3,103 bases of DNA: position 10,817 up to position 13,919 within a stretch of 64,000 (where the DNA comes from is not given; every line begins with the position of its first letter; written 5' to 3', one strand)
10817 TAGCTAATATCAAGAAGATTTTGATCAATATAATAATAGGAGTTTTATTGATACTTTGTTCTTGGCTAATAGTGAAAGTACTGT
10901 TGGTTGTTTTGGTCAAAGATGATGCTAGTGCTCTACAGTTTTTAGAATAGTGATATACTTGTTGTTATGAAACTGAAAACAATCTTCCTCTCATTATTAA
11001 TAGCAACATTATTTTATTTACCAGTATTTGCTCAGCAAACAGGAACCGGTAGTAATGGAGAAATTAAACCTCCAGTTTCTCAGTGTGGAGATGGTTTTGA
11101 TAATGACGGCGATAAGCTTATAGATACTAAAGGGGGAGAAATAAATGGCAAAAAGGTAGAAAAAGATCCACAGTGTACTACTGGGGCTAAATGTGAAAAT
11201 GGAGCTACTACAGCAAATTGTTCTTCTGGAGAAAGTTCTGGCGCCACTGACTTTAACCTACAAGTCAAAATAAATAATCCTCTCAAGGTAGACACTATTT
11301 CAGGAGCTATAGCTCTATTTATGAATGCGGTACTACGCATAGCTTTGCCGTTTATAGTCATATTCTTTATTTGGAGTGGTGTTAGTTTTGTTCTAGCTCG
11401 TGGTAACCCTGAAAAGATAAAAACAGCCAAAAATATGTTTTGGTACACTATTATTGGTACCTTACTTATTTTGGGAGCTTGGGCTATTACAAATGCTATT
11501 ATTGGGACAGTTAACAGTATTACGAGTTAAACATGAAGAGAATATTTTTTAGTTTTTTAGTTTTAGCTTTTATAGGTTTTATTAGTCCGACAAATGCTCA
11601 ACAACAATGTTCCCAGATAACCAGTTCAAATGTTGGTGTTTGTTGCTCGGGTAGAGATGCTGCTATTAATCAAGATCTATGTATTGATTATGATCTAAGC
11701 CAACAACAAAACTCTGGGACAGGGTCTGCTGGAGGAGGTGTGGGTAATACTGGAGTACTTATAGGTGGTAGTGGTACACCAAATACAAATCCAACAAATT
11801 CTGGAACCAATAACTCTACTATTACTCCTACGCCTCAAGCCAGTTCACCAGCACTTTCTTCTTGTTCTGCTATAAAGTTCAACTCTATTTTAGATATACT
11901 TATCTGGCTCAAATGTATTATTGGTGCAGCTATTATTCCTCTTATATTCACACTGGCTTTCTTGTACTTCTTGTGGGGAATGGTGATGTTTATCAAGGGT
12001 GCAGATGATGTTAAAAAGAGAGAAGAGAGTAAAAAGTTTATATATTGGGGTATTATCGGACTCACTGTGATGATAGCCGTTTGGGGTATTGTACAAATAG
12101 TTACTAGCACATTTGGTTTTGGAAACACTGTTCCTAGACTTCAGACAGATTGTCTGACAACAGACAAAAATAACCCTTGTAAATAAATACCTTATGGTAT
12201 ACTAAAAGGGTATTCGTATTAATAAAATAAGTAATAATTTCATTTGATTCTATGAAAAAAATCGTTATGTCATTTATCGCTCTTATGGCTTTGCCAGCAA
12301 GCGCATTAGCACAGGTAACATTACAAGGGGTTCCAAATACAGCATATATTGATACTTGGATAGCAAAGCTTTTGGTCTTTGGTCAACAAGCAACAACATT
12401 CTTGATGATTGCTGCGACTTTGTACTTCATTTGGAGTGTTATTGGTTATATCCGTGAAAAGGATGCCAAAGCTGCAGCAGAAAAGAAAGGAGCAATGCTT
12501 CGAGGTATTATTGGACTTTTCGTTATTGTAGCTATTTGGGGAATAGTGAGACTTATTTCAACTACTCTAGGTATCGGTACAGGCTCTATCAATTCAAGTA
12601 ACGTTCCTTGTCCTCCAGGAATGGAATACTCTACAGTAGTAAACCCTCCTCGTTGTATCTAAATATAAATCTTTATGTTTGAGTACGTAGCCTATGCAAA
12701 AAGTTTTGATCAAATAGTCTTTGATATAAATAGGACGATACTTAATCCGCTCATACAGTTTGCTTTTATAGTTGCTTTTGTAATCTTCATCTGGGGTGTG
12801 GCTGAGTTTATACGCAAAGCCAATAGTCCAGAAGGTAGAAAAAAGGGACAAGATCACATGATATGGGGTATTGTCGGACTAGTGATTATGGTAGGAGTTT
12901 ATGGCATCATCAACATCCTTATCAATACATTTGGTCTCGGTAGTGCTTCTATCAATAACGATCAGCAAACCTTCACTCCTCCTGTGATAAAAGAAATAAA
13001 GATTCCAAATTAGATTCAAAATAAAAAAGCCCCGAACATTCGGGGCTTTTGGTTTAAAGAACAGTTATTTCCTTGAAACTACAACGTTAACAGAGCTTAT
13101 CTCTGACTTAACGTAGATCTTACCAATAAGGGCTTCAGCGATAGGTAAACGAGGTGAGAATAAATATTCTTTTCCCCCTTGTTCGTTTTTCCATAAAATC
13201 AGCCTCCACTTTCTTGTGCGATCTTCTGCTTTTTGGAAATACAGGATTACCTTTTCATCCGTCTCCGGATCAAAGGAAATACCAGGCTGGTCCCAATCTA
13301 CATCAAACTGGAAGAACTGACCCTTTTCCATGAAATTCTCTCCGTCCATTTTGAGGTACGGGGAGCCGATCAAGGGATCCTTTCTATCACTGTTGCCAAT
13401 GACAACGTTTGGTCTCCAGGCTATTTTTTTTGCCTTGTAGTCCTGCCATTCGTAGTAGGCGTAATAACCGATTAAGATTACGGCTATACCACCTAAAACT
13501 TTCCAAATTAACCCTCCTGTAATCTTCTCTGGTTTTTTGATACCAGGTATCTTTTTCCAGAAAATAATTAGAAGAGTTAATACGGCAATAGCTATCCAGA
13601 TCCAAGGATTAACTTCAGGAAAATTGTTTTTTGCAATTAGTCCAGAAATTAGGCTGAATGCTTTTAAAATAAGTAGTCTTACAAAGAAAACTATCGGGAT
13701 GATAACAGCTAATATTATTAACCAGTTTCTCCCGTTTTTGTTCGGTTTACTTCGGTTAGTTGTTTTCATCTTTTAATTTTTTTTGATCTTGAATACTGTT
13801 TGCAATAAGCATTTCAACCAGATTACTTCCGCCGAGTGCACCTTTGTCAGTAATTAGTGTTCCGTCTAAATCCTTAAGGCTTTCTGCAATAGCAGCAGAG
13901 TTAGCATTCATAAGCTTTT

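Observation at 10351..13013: Tandem array of five divergent TrbC/VirB2-like pilin paralogs with hypervariable N-terminal regions and no T4SS machinery in view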

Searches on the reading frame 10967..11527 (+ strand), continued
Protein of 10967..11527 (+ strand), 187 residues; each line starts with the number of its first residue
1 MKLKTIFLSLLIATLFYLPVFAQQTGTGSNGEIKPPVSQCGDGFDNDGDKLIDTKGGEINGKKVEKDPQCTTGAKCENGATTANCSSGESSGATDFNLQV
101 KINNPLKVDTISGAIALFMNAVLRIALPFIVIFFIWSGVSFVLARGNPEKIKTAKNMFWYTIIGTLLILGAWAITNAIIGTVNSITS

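Call 52: predict_structure(alignment_id=A2)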
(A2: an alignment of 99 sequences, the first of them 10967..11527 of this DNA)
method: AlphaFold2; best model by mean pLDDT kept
length: 187 residues; sequences in the alignment: 99
mean_pLDDT: 77.5   pTM: 0.40
mean pLDDT of the five models: 77.5, 76.6, 75.9, 73.6, 72.9
residues with pLDDT >= 90: 48; 70-90: 89; 50-70: 32; < 50: 18
segments of 3 or more residues with pLDDT < 50: 29-35, 88-97
pLDDT, mean of each block of 10 residues (from residue 1): 79 80 55 58 81 82 85 78 58 48 68 83 93 94 92 93 93 84 63
secondary structure, 60 per line:
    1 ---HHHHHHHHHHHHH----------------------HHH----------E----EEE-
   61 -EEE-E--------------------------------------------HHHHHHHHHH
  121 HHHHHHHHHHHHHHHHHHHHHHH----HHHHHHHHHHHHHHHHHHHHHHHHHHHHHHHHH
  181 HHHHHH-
elements in order: H4-16 E57-59 E62-64 H111-143 H148-186
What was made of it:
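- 10967..11530 (+): Paralog 2 (187 aa). Signal peptide, one acidic double-disulfide-type module, then the most conserved pilin module; the protein ends just after helix 2. This is the candidate core (major) subunit. The AlphaFold2 model has helices 111-143 and 148-186 at pLDDT above 90 (call 52).
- On VirB2-like pilin (fold): The AlphaFold2 model of P2 has two long helices (111-143 and 148-186) at pLDDT above 90 (call 52).
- The predicted helical hairpin has pLDDT above 90 (call 52).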

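Call 57: fold_search(model_id=the predicted structure, library=pdb)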
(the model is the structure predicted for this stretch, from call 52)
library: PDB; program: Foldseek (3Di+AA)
matches with E <= 10: 65; with E <= 0.001: 0
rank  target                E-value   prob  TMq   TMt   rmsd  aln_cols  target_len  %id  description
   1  7ui9_j                2.9e+00  0.63  0.28  0.35   2.4        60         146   17  Core Mediator-PICearly (Copy A) (released 2023-02-15)
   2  7uio_Aj               2.9e+00  0.60  0.27  0.33   2.4        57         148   18  Mediator-PIC Early (Composite Model) (released 2023-03-01)
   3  8j2f_A                2.9e+00  0.18  0.20  0.10  12.2        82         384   11  Human neutral shpingomyelinase (released 2023-12-06)
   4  8h2j_B                3.9e+00  0.33  0.29  0.51   3.9        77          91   22  Structure of Acb2 complexed with 3',3'-cGAMP (released 2023-02-22)
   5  8h2j_A                3.9e+00  0.25  0.28  0.48   4.0        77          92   22  Structure of Acb2 complexed with 3',3'-cGAMP (released 2023-02-22)
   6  8c29_Z                3.9e+00  0.18  0.19  0.48   7.2        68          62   15  Cryo-EM structure of photosystem II C2S2 supercomplex from Norway spruce (Picea abies) at 2.8 Angstrom resolution (released 2023-07-26)
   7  8h2x_F                4.1e+00  0.23  0.28  0.51   4.5        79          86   22  Structure of Acb2 (released 2023-02-22)
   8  6naf                  4.7e+00  0.44  0.30  0.67   2.6        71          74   15  De novo designed homo-trimeric amantadine-binding protein (released 2019-12-18)
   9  8t4h_B                4.7e+00  0.15  0.22  0.10   5.8        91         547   12  Transporter associated with antigen processing (TAP) bound to the 8-mer peptide RRYQSTEL (released 2024-06-19)
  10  1l6t_MODEL_1_A        5.0e+00  0.33  0.29  0.58   3.3        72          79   17  STRUCTURE OF ALA24/ASP61 TO ASP24/ASN61 SUBSTITUTED SUBUNIT C OF ESCHERICHIA COLI ATP SYNTHASE (released 2002-07-24)
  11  6s1k_E                5.0e+00  0.15  0.25  0.38   5.4        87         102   16  E. coli Core Signaling Unit, carrying QQQQ receptor mutation (released 2020-01-22)
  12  5da9_A                5.3e+00  0.28  0.29  0.14   3.2        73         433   14  ATP-gamma-S bound Rad50 from Chaetomium thermophilum in complex with the Rad50-binding domain of Mre11 (released 2016-03-02)
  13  8h2x_E                5.3e+00  0.25  0.29  0.52   3.7        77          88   22  Structure of Acb2 (released 2023-02-22)
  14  8z5s_8                5.3e+00  0.12  0.18  0.14   8.4        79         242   16  Cryo-EM structure of the proximal rod-export apparatus of the polar flagellar motor (released 2025-10-22)
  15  9c3h_SB               5.6e+00  0.12  0.28  0.24   8.1       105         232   10  Structure of the CNOT3-bound human 80S ribosome with tRNA-ARG in the P-site. (released 2024-12-04)
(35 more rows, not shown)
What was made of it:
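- On VirB2-like pilin (fold): Foldseek against the PDB gives nothing at E < 1 (call 57).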

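Call 62: search_protein_families(library=pfam, alignment_id=A2, max_evalue=0.001)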
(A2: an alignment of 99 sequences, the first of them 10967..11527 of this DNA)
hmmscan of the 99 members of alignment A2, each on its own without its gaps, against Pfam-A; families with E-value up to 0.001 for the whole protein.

A. member 1, window:10967-11527:+ (187 aa): 1 family
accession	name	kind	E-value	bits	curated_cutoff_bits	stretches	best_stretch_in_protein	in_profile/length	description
PF18895.5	T4SS_pilin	-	1.4e-09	38.3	26.6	1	108-178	2-71/71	Type IV secretion system pilin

B. families by the number of members that match (of 99 scanned): 3 families
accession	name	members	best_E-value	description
PF18895.5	T4SS_pilin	99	1.9e-12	Type IV secretion system pilin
PF04956.18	TrbC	62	1.9e-08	TrbC/VIRB2 pilin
PF09716.15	ETRAMP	1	0.00064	Malarial early transcribed membrane protein (ETRAMP)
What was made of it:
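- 10967..11530 (+): All 99 orthologues hit PF18895 and 62 of 99 hit TrbC PF04956 (call 62).
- On Pfam PF18895 T4SS_pilin: All 99 P2 orthologues match at E <= 0.001 (call 62).
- Closest known: Canonical conjugative pilins VirB2. Same: 62 of 99 P2 orthologues hit PF04956 (call 62).
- Of the P2 orthologues, 99 of 99 hit PF18895 and 62 of 99 hit TrbC/VirB2 PF04956 (call 62). All 99 P2 orthologues hit PF18895 and 62 hit TrbC (call 62).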

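Call 74: find_related_loci(query=A2, collection=metagenome_contigs, flank=10000)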
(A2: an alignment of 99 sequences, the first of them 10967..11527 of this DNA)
Query A2 (187 aa) in metagenome_contigs; peptide patterns used: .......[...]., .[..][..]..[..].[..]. (x = any residue, [..] = any of these).
122 stretches matched a pattern; 64 encode a relative of the query (tblastn E <= 1e-3); 64 distinct loci.
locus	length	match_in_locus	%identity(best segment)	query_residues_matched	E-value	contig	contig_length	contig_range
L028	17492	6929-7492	72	1-186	2e-83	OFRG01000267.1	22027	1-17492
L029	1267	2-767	60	1-186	6e-70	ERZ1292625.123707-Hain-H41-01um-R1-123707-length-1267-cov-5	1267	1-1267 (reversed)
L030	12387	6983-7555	58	1-186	8e-62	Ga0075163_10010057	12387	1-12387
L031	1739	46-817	58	6-186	6e-63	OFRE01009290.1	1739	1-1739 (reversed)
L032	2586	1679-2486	56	3-187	3e-60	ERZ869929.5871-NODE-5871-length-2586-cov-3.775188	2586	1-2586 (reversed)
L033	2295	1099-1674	54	1-187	1e-57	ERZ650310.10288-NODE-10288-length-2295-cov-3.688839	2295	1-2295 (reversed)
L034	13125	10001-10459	54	1-186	4e-55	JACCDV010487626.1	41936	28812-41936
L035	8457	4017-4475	52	1-186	5e-53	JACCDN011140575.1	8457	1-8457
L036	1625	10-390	65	67-186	6e-50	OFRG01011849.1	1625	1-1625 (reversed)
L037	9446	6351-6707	63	62-187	2e-45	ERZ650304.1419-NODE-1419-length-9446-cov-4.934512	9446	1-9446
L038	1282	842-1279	46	2-187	1e-45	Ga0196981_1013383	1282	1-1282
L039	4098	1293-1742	49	1-187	2e-43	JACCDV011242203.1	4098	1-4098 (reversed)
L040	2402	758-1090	65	73-185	4e-42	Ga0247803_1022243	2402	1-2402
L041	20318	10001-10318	67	83-186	3e-41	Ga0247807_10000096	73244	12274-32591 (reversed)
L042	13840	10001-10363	56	69-187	8e-41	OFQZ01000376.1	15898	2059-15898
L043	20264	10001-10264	76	100-187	5e-41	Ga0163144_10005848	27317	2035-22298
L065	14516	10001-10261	47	102-186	2e-16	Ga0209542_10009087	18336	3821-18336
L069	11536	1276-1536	47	102-186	3e-16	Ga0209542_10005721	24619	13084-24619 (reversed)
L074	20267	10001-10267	45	99-185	4e-16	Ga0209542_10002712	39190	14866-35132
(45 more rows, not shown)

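Call 82: search_protein_families(library=ncbifam, alignment_id=A2, max_evalue=0.001)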
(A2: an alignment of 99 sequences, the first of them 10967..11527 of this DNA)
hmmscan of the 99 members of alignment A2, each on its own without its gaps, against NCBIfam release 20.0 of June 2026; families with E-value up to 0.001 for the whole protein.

A. member 1, window:10967-11527:+ (187 aa): 2 families
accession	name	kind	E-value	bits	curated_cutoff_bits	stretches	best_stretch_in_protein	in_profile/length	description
NF045849.1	ICE_MMCAP2_0565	equivalog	1.9e-06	27.4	40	1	109-182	7-80/80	Mbov_0395 family pilin-like conjugal transfer protein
NF033662.1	acid_disulf_rpt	repeat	5.9e-05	22.7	41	1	37-53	4-20/32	acidic double-disulfide repeat-containing protein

B. families by the number of members that match (of 99 scanned): 3 families
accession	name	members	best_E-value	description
NF045849.1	ICE_MMCAP2_0565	88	8.6e-08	Mbov_0395 family pilin-like conjugal transfer protein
NF033662.1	acid_disulf_rpt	37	3.1e-08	acidic double-disulfide repeat-containing protein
TIGR00939.1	2a57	1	1.1e-05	nucleoside Transporter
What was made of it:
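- On NCBIfam NF045849 Mbov_0395 pilin-like conjugal transfer protein: 88 of 99 P2 orthologues match at E <= 0.001 (call 82).
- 88 of 99 hit the Mycoplasma ICE pilin-like family NF045849 at E <= 0.001, best 8.6e-8 (call 82). P2 orthologues match TrbC/VirB2 and Mycoplasma ICE pilin-like profiles (calls 62, 82).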

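Call 104: search_protein_families(library=pfam, proteins=[L065:11919-13271:+, L069:8580-10043:+, L028:14824-16293:+, L043:16923-18482:+, L041:17333-18832:+, L074:10683-11105:+, L074:12913-13599:-, L074:10294-10671:+, L074:11303-11650:+, L074:11727-12038:+], max_evalue=0.01)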
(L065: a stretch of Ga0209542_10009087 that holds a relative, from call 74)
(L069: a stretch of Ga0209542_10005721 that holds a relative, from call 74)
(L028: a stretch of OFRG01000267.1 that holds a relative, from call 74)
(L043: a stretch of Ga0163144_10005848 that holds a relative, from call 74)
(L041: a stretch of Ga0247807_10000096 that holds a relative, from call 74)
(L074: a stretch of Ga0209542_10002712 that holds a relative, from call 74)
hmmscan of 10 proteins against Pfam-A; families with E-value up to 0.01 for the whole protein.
L065:11919-13271:+ (451 aa): 1 family
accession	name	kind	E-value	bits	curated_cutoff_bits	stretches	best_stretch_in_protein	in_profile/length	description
PF01180.27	DHO_dh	-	4.1e-45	154.6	27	1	133-431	2-291/291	Dihydroorotate dehydrogenase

L069:8580-10043:+ (488 aa): 1 family
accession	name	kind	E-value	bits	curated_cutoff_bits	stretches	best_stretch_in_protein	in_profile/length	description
PF00266.25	Aminotran_5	-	4.1e-46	158.1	21.5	1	97-477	1-370/371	Aminotransferase class-V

L028:14824-16293:+ (490 aa): 1 family
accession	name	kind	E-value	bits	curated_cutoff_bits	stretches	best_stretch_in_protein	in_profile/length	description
PF00266.25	Aminotran_5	-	9.6e-39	133.8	21.5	1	102-474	1-368/371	Aminotransferase class-V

L043:16923-18482:+ (520 aa): 1 family
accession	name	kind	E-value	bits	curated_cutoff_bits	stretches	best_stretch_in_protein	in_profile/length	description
PF00266.25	Aminotran_5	-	6.5e-41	141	21.5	1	131-505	1-370/371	Aminotransferase class-V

L041:17333-18832:+ (500 aa): 1 family
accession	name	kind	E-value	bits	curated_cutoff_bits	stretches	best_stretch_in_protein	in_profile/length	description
PF00266.25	Aminotran_5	-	3.3e-54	184.7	21.5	1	118-486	2-370/371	Aminotransferase class-V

L074:10683-11105:+ (141 aa): 1 family
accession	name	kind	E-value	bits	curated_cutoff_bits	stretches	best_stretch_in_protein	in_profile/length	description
PF18895.5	T4SS_pilin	-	0.00012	22.6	26.6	1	34-102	4-71/71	Type IV secretion system pilin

L074:12913-13599:- (229 aa): 1 family
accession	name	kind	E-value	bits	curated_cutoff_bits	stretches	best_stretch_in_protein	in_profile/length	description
PF01996.21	F420_ligase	-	1e-10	41.9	25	1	23-179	2-144/218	F420-0:Gamma-glutamyl ligase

L074:10294-10671:+ (126 aa): 0 families

L074:11303-11650:+ (116 aa): 1 family
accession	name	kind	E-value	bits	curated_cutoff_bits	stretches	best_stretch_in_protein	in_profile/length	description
PF18895.5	T4SS_pilin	-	1.1e-05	25.8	26.6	1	27-89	8-71/71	Type IV secretion system pilin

L074:11727-12038:+ (104 aa): 1 family
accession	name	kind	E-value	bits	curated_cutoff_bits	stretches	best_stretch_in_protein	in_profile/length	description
PF18895.5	T4SS_pilin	-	9.8e-06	26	26.6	1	17-74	14-70/71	Type IV secretion system pilin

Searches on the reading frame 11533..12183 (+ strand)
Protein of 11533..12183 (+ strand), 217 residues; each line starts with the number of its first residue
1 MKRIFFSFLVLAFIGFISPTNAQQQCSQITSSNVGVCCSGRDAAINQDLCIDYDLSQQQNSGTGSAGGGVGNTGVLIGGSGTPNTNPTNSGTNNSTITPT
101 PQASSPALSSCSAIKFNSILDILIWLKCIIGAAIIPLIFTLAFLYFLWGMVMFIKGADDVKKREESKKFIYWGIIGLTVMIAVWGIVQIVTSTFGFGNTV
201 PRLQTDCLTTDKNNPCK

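Call 3: search_protein_families(library=pfam, proteins=[window:11533-12183:+], max_evalue=1)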
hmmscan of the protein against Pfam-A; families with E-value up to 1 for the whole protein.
window:11533-12183:+ (217 aa): 5 families
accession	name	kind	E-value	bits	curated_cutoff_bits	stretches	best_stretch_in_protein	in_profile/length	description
PF18895.5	T4SS_pilin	-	2.7e-06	27.8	26.6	1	131-190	13-71/71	Type IV secretion system pilin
PF06271.18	RDD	-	0.038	14.7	24.1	1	130-202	8-75/137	RDD family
PF09716.15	ETRAMP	-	0.047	14.1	29.1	0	155-187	39-71/81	Malarial early transcribed membrane protein (ETRAMP)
PF19932.4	DUF6395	-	0.18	12.2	25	1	174-217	8-51/174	Family of unknown function (DUF6395)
PF10251.14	PEN-2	-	0.19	12.6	25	1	129-184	14-65/93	Presenilin enhancer-2 subunit of gamma secretase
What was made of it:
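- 11533..12186 (+): Paralog 3 (217 aa). Signal peptide, Cys-rich segment, Gly/Thr/Asn/Ser low-complexity linker, pilin module, and a C-terminal tail with two Cys. PF18895 at 27.8 bits (call 3).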

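Call 4: search_protein_families(library=ncbifam, proteins=[window:11533-12183:+], max_evalue=1)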
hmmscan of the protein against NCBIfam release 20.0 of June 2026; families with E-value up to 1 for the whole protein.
window:11533-12183:+ (217 aa): 4 families
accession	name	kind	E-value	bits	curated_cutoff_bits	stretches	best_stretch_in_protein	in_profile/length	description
NF045849.1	ICE_MMCAP2_0565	equivalog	1.2e-07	31.3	40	1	129-193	15-79/80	Mbov_0395 family pilin-like conjugal transfer protein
NF050142.1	PG1828_fam_lipo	equivalog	0.018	15.7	50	1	1-25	1-25/59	PG1828 family lipoprotein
NF052523.2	TafF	equivalog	0.027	13.6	420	1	50-104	140-197/379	TafF family fimbrial protein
NF045739.1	MPN157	domain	0.41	10.7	150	0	134-190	73-127/141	MPN157 family protein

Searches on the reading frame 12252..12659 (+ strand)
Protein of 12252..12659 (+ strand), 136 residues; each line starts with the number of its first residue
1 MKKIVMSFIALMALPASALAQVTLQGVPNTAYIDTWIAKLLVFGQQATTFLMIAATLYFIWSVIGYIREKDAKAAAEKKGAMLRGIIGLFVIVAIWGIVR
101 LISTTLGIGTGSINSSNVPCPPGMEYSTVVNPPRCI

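Call 3: search_protein_families(library=pfam, proteins=[window:12252-12659:+], max_evalue=1)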
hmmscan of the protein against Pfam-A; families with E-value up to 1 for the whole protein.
window:12252-12659:+ (136 aa): 3 families
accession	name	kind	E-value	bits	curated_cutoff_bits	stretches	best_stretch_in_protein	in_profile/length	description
PF18895.5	T4SS_pilin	-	4.9e-06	27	26.6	1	35-102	7-71/71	Type IV secretion system pilin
PF23396.1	DUF7103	-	0.045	14.2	27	1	49-92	32-76/159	Family of unknown function (DUF7103)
PF11902.13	DUF3422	-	0.3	10.6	25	1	50-103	362-415/418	Protein of unknown function (DUF3422)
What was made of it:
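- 12252..12662 (+): Paralog 4 (136 aa). Signal peptide, short N-region, pilin module, and a C-terminal tail with a conserved 'CPPG...C' disulfide-type loop. PF18895 at 27.0 bits (call 3).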

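Call 4: search_protein_families(library=ncbifam, proteins=[window:12252-12659:+], max_evalue=1)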
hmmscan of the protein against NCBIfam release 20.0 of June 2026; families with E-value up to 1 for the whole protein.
window:12252-12659:+ (136 aa): 1 family
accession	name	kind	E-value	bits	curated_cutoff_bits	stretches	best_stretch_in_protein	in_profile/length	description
NF045849.1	ICE_MMCAP2_0565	equivalog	0.00093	18.8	40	1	43-104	16-78/80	Mbov_0395 family pilin-like conjugal transfer protein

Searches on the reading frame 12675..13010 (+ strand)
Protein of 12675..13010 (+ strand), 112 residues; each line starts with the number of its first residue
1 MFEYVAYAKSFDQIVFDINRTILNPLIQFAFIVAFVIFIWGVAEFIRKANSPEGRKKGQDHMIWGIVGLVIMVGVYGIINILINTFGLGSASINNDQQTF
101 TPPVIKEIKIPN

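Call 3: search_protein_families(library=pfam, proteins=[window:12675-13010:+], max_evalue=1)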
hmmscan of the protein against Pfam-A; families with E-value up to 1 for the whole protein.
window:12675-13010:+ (112 aa): 8 families
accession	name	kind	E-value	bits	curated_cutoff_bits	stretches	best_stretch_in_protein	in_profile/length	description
PF18895.5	T4SS_pilin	-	2.7e-06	27.8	26.6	1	18-81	8-70/71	Type IV secretion system pilin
PF03994.20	DUF350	-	0.00063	20.2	26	1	30-84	45-98/133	Domain of Unknown Function (DUF350)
PF06105.17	Aph-1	-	0.039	13.8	25.6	1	28-100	73-146/231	Aph-1 protein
PF15938.10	DUF4750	-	0.074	13.2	27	1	18-43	5-30/54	Domain of unknown function (DUF4750)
PF22503.1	DUF6992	-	0.099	13.3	27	0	39-76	11-47/122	Family of unknown function (DUF6992)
PF07666.16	MpPF26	-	0.1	13.1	37.2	1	26-83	8-74/75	M penetrans paralogue family 26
PF20556.3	DUF6768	-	0.29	11.3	27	1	21-75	41-88/123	Family of unknown function (DUF6768)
PF04688.18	Holin_SPP1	-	0.8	10.4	27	0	72-97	11-36/74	SPP1 phage holin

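Call 4: search_protein_families(library=ncbifam, proteins=[window:12675-13010:+], max_evalue=1)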
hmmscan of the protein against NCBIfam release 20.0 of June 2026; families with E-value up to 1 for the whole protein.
window:12675-13010:+ (112 aa): 6 families
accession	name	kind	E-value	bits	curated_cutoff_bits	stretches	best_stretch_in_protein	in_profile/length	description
NF045849.1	ICE_MMCAP2_0565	equivalog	1e-08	34.7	40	1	22-85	13-79/80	Mbov_0395 family pilin-like conjugal transfer protein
NF033883.1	conj_TraQ_IncI1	equivalog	0.0021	18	80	1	13-92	4-87/175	conjugal transfer protein TraQ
NF037996.1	B-4DMT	subfamily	0.0054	16.5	100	1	31-86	42-97/139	B-4DMT family transporter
TIGR03943.1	TIGR03943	equivalog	0.023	14.1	88.8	1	25-100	12-89/221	TIGR03943 family putative permease subunit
NF050162.1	chryseo_ChrI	equivalog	0.034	14.1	275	1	15-79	45-100/162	chryseobasin maturation helper ChrI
TIGR03927.1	T7SS_EssA_Firm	equivalog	0.95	9.3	32.45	0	50-83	114-147/151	type VII secretion protein EssA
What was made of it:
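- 12675..13013 (+): Paralog 5 (112 aa). No signal peptide; pilin module and a Pro-rich C-terminal tail. NF045849 (Mycoplasma ICE pilin-like) at 34.7 bits, below its cut-off of 40 (call 4).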

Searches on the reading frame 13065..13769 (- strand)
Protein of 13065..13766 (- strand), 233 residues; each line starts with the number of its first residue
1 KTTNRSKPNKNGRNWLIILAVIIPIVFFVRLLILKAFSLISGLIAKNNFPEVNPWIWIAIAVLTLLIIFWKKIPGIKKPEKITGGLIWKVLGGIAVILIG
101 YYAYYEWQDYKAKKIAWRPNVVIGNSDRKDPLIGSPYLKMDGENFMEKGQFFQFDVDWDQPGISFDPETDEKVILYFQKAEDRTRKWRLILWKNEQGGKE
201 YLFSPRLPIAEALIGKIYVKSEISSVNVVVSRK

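Call 3: search_protein_families(library=pfam, proteins=[window:13065-13766:-], max_evalue=1)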
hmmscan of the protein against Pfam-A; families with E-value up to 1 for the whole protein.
window:13065-13766:- (233 aa): 3 families
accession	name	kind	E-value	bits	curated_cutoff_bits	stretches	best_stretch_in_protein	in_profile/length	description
PF01036.24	Bac_rhodopsin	-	0.047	13.6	24.6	1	28-76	101-149/224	Bacteriorhodopsin-like protein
PF13567.11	DUF4131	-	0.19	11.9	31.6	1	52-111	5-55/165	Domain of unknown function (DUF4131)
PF20664.2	DUF6814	-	0.31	11.7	25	0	14-37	42-63/71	Family of unknown function (DUF6814)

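Call 4: search_protein_families(library=ncbifam, proteins=[window:13065-13766:-], max_evalue=1)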
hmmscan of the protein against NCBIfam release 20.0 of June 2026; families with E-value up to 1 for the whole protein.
window:13065-13766:- (233 aa): 3 families
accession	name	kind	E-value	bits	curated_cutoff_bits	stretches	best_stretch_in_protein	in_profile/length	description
NF052627.1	SrfE_fam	equivalog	0.071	11.9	610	1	82-116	270-305/470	SrfE family effector protein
NF047644.1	TsoY_fam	subfamily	0.083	11.7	150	1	20-72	208-260/378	TsoY family (seleno)protein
NF038216.1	ABZJ_00895_fam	subfamily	0.43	10.5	33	1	4-70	54-118/134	ABZJ_00895 family protein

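Call 84: search_protein_families(library=ncbifam, proteins=[window:13068-13769:-], max_evalue=0.01)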
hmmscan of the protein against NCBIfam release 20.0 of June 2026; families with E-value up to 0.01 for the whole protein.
window:13068-13769:- (234 aa): 0 families
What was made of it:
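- On SPFH / flotillin-NfeD pair (downstream genes): NfeD is not shown for 13065-13769: it has no Pfam or NCBIfam hit (calls 3, 84).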
